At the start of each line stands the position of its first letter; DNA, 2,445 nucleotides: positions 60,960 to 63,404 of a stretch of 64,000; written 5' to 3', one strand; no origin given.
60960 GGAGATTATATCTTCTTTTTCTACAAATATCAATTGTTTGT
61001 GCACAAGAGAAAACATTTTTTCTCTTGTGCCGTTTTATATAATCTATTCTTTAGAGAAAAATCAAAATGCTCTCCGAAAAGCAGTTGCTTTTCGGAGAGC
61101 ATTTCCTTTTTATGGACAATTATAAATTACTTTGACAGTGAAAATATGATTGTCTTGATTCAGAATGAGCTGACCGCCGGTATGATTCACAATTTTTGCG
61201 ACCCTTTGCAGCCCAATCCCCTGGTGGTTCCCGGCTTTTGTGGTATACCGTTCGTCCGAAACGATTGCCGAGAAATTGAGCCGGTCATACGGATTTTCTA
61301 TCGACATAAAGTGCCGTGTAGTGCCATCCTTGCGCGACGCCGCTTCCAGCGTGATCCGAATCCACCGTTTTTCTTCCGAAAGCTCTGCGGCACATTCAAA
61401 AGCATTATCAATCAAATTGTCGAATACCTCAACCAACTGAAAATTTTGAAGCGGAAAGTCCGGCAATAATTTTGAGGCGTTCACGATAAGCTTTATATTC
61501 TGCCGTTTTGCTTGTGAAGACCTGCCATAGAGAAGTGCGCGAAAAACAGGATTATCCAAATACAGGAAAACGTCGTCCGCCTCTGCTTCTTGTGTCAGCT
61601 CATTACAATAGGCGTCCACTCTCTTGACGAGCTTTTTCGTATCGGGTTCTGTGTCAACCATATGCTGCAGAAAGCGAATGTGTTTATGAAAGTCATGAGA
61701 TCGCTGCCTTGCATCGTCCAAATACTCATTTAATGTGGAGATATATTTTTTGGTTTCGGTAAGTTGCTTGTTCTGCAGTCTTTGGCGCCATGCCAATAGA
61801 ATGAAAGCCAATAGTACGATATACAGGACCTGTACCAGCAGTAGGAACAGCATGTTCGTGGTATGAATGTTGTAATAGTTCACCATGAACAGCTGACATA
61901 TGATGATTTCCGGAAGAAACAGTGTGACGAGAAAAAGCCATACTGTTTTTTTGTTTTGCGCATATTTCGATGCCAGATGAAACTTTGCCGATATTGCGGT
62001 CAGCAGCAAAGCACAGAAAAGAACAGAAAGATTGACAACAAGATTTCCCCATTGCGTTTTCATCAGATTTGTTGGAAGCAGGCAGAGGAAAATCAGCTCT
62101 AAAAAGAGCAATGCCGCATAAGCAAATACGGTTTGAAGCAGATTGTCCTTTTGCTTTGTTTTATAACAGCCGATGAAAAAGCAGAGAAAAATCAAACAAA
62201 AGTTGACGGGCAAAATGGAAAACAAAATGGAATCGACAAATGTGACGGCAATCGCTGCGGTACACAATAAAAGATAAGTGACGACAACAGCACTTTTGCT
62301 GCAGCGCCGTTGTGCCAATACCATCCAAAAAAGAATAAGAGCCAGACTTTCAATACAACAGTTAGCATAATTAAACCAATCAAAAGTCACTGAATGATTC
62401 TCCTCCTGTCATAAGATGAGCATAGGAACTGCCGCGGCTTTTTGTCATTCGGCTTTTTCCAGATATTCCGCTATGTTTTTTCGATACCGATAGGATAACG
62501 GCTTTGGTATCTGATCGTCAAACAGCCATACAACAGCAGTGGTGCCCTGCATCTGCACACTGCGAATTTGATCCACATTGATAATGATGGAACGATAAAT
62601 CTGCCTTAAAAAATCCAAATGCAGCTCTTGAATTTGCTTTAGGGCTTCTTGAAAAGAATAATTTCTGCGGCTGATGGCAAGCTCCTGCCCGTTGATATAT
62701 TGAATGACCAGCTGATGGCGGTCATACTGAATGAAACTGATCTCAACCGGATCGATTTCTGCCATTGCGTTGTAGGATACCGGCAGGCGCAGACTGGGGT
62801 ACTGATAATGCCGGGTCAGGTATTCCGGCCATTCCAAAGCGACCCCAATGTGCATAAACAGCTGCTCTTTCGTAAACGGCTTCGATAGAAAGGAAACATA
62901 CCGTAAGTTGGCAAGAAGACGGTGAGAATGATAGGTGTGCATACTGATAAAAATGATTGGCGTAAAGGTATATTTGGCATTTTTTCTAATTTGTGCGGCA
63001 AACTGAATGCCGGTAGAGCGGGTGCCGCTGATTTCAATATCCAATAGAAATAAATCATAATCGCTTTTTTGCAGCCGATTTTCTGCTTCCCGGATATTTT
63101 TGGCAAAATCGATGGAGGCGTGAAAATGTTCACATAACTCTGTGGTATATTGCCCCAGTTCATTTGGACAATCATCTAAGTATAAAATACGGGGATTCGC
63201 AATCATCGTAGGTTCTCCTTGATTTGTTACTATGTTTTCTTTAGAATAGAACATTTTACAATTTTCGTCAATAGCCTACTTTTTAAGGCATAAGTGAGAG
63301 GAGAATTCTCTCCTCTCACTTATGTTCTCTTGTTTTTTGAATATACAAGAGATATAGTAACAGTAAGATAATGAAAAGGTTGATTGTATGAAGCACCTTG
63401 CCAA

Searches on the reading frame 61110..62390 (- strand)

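Call 81: search_protein_families(library=pfam, proteins=[window:61110-62390:-], max_evalue=0.001)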
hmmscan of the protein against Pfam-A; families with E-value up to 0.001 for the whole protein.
window:61110-62390:- (426 aa): 1 family
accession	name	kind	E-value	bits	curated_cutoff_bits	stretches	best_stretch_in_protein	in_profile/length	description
PF14501.12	HATPase_c_5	-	4.2e-14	52.7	22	1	315-422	2-100/102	GHKL domain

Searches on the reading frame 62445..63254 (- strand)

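Call 81: search_protein_families(library=pfam, proteins=[window:62445-63254:-], max_evalue=0.001)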
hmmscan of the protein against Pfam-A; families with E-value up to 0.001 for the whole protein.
window:62445-63254:- (269 aa): 3 families
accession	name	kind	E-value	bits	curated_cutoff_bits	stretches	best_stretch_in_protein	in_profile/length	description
PF00072.30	Response_reg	-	4.9e-13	49.7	30.2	1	27-135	5-109/111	Response regulator receiver domain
PF04397.21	LytTR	-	5.9e-08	33.3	22.6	1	167-265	6-97/98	LytTr DNA-binding domain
PF20274.4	cREC_REC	-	0.00052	21.1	27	0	24-107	3-73/88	Cyclic-phosphate processing Receiver domain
